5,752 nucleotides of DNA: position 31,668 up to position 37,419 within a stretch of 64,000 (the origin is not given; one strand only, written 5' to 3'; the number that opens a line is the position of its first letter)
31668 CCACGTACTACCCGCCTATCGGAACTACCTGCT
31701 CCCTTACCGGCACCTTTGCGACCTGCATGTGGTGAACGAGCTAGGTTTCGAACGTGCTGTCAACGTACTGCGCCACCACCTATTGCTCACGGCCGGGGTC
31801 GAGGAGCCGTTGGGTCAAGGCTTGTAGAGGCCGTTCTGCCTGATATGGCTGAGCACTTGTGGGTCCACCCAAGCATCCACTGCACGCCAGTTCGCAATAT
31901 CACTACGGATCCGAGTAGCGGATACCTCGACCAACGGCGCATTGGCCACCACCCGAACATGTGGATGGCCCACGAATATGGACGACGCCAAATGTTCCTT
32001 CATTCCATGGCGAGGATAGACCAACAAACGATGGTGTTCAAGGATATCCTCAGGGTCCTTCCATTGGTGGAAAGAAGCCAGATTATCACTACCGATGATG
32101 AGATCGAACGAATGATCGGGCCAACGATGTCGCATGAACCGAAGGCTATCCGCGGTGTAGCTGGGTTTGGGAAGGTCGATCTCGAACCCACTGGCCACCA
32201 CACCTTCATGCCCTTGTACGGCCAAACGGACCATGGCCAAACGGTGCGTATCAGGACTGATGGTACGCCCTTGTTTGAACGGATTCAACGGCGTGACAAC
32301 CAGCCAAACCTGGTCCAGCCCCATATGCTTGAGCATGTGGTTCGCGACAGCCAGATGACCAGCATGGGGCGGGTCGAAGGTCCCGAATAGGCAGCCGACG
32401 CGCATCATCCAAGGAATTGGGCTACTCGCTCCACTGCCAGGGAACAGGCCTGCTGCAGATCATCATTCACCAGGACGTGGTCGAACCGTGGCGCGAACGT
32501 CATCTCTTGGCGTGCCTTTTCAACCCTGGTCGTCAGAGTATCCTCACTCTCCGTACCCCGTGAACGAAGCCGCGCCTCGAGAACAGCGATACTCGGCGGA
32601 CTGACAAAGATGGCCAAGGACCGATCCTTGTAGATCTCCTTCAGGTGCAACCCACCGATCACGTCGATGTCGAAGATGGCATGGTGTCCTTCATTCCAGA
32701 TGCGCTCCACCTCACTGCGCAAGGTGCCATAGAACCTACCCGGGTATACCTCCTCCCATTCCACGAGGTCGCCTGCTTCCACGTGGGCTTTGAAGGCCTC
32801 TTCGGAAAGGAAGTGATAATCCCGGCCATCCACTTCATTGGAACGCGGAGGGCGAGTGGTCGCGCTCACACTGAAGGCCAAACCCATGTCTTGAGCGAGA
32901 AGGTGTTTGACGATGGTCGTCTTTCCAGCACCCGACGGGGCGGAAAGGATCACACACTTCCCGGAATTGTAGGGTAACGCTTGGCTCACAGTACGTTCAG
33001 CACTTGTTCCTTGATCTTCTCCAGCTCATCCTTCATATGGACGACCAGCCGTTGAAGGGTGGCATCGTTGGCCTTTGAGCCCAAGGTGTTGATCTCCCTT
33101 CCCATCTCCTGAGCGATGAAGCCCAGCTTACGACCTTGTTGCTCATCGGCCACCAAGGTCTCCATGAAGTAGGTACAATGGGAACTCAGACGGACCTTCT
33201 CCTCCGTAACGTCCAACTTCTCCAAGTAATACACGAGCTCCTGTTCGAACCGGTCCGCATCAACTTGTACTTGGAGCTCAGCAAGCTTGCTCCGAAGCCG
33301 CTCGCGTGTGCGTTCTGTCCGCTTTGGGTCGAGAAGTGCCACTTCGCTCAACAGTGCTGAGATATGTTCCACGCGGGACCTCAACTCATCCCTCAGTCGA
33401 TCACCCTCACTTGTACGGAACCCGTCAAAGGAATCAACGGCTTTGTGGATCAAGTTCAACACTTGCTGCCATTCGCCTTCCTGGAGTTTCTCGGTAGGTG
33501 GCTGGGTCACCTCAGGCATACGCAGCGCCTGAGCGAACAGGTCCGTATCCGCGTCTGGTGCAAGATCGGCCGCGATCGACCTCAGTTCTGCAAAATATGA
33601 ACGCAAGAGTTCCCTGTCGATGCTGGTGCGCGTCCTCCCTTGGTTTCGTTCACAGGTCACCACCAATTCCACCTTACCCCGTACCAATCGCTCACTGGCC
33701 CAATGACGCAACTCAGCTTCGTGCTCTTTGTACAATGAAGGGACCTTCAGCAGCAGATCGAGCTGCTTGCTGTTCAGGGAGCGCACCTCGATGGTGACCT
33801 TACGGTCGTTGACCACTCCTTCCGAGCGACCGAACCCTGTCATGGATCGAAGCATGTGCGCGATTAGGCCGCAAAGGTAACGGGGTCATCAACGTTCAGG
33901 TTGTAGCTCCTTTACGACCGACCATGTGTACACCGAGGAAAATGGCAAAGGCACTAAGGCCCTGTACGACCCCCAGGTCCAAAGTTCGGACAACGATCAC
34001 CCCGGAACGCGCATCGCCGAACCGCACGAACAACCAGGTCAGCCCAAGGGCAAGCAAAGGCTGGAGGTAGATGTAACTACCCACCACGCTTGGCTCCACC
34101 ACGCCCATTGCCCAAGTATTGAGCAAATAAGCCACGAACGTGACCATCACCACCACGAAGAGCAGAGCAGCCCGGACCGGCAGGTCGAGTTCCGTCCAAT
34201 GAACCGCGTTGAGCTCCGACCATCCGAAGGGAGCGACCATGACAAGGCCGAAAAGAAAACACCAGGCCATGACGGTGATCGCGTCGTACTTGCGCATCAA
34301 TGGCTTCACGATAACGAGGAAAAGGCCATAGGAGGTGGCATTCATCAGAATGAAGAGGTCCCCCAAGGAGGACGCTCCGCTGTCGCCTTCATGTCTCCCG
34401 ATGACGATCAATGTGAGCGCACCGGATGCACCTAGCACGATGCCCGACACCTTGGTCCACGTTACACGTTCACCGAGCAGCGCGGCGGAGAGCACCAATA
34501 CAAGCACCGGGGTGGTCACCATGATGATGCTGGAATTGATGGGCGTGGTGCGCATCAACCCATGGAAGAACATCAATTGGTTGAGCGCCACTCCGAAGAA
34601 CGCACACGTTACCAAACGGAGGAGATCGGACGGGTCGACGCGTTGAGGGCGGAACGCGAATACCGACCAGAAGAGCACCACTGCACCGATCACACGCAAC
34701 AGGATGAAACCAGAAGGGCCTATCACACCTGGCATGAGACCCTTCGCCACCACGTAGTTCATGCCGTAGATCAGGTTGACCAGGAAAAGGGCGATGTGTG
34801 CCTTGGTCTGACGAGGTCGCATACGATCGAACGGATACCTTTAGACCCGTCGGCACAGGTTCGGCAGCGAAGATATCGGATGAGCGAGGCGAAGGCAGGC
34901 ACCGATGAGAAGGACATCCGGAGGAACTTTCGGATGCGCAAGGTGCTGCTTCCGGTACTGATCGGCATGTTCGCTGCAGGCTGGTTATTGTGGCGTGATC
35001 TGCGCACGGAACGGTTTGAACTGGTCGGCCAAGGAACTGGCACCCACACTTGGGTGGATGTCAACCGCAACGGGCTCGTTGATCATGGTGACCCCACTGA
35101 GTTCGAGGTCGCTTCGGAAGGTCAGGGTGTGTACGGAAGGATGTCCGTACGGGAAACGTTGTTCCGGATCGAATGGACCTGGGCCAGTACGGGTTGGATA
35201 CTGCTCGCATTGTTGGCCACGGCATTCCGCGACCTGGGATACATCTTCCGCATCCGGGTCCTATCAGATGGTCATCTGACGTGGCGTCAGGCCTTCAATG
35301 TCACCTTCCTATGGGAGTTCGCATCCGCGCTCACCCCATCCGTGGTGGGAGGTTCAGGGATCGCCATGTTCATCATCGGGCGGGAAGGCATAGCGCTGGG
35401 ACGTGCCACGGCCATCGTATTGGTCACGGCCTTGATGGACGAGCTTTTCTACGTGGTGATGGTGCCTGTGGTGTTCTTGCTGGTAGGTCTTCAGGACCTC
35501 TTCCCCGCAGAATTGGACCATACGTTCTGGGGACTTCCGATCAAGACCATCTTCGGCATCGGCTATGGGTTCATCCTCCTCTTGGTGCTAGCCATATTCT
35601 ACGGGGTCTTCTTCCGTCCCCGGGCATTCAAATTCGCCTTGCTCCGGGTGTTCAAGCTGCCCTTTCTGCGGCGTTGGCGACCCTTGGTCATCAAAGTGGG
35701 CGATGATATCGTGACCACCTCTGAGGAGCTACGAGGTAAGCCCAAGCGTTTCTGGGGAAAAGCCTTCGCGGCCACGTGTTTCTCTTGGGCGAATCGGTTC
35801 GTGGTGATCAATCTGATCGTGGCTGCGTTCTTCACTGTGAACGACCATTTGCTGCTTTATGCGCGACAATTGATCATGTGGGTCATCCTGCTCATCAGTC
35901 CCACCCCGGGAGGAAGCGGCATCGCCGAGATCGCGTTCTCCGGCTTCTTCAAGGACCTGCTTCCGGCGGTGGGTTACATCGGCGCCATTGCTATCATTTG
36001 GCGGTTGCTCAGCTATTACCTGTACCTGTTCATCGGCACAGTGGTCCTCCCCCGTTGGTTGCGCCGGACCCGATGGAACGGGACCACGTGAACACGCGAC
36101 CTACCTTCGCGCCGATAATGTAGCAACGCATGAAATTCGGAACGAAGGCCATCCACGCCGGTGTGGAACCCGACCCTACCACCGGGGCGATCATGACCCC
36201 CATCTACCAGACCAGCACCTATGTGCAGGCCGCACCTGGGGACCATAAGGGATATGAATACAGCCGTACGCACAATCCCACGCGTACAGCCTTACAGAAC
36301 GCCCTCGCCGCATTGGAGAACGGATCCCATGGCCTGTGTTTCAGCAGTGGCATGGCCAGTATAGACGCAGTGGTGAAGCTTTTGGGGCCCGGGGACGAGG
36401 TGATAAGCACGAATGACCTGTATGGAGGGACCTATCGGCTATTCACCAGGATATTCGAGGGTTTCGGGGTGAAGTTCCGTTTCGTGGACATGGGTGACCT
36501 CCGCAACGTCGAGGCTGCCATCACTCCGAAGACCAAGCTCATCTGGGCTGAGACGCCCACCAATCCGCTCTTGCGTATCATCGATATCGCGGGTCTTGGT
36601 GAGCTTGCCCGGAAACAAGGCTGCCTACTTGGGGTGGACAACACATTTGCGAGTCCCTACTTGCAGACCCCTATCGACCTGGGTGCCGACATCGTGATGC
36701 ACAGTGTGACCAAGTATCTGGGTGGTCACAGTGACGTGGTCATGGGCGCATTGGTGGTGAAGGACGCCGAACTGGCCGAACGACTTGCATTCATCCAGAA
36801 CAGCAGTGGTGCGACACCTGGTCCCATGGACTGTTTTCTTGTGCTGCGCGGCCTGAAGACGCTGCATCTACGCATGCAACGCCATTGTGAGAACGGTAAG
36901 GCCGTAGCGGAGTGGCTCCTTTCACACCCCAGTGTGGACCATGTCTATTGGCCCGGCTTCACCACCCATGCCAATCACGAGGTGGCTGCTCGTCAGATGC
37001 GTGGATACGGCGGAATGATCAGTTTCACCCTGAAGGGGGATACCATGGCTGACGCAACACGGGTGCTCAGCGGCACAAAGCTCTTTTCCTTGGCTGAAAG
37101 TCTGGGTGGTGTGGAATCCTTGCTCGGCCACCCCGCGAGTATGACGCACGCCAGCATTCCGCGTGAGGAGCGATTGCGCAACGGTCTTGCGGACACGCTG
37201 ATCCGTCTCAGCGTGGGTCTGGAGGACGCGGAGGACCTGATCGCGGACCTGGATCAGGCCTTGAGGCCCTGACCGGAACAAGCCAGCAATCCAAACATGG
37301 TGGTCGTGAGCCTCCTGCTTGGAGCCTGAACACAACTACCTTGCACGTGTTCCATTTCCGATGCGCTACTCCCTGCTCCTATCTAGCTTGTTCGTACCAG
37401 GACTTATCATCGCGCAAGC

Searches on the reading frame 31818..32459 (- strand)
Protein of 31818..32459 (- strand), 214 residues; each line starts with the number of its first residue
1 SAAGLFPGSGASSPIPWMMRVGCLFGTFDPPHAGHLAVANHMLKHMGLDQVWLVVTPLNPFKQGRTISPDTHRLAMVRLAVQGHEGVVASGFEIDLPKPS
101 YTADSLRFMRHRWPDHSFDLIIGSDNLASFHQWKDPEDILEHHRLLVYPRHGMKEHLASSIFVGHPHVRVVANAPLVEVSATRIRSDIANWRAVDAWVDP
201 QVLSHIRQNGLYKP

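Call 29: search_protein_families(library=pfam, proteins=[window:31818-32459:-], max_evalue=0.001)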
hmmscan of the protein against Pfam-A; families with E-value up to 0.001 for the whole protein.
window:31818-32459:- (214 aa): 1 family
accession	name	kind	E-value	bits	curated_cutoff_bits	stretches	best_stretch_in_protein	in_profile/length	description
PF01467.32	CTP_transf_like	-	3.8e-21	76.1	21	1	25-185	3-131/133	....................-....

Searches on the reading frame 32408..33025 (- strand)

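Call 29: search_protein_families(library=pfam, proteins=[window:32408-33025:-], max_evalue=0.001)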
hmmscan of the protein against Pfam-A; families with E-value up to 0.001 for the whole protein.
window:32408-33025:- (206 aa): 2 families
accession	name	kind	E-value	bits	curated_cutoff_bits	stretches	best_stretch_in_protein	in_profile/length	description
PF00625.27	Guanylate_kin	-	5.8e-44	150.4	25.2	1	22-195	2-173/182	Guanylate kinase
PF20720.3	nSTAND3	-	0.00013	22.1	27.2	1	20-51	15-46/155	Novel STAND NTPase 3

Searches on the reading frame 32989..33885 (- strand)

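Call 29: search_protein_families(library=pfam, proteins=[window:32989-33885:-], max_evalue=0.001)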
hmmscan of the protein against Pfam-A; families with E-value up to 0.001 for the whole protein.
window:32989-33885:- (299 aa): 2 families
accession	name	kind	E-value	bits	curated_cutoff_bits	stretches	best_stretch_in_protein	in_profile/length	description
PF08340.16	YicC-like_C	-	4.4e-40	137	27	1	186-298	5-119/120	Endoribonuclease YicC-like, C-terminal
PF03755.18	YicC-like_N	-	1.1e-37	130.3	25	1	12-165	1-155/156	Endoribonuclease YicC-like, N-terminal region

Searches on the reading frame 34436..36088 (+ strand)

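Call 29: search_protein_families(library=pfam, proteins=[window:34436-36088:+], max_evalue=0.001)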
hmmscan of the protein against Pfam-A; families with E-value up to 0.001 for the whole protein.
window:34436-36088:+ (551 aa): 1 family
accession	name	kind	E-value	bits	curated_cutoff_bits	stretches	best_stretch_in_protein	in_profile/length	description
PF03706.18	LPG_synthase_TM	-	6.9e-26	91.8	33.4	1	250-534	31-302/302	Lysylphosphatidylglycerol synthase TM region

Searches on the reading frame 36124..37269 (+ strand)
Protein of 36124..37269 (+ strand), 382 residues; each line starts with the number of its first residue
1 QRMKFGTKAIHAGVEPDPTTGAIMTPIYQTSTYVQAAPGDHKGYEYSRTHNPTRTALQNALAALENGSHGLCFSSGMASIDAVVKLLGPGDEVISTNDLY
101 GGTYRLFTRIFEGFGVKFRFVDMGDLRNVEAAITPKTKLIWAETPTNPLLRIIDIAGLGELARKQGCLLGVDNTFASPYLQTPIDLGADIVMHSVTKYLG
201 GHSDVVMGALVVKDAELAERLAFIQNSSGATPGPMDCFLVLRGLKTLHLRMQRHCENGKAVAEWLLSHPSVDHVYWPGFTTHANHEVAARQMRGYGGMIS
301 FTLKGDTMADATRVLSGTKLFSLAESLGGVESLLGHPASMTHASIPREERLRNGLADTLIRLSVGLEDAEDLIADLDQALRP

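Call 29: search_protein_families(library=pfam, proteins=[window:36124-37269:+], max_evalue=0.001)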
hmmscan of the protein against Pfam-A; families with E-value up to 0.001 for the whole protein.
window:36124-37269:+ (382 aa): 3 families
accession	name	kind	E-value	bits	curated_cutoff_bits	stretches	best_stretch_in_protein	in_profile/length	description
PF01053.26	Cys_Met_Meta_PP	-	1.6e-154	514.5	27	1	7-380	2-380/381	Cys/Met metabolism PLP-dependent enzyme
PF00155.27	Aminotran_1_2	-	5.7e-08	32.8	19.7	1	50-181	39-194/361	Aminotransferase class I and II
PF00266.25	Aminotran_5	-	0.00015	21.3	21.5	1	79-200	73-204/371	Aminotransferase class-V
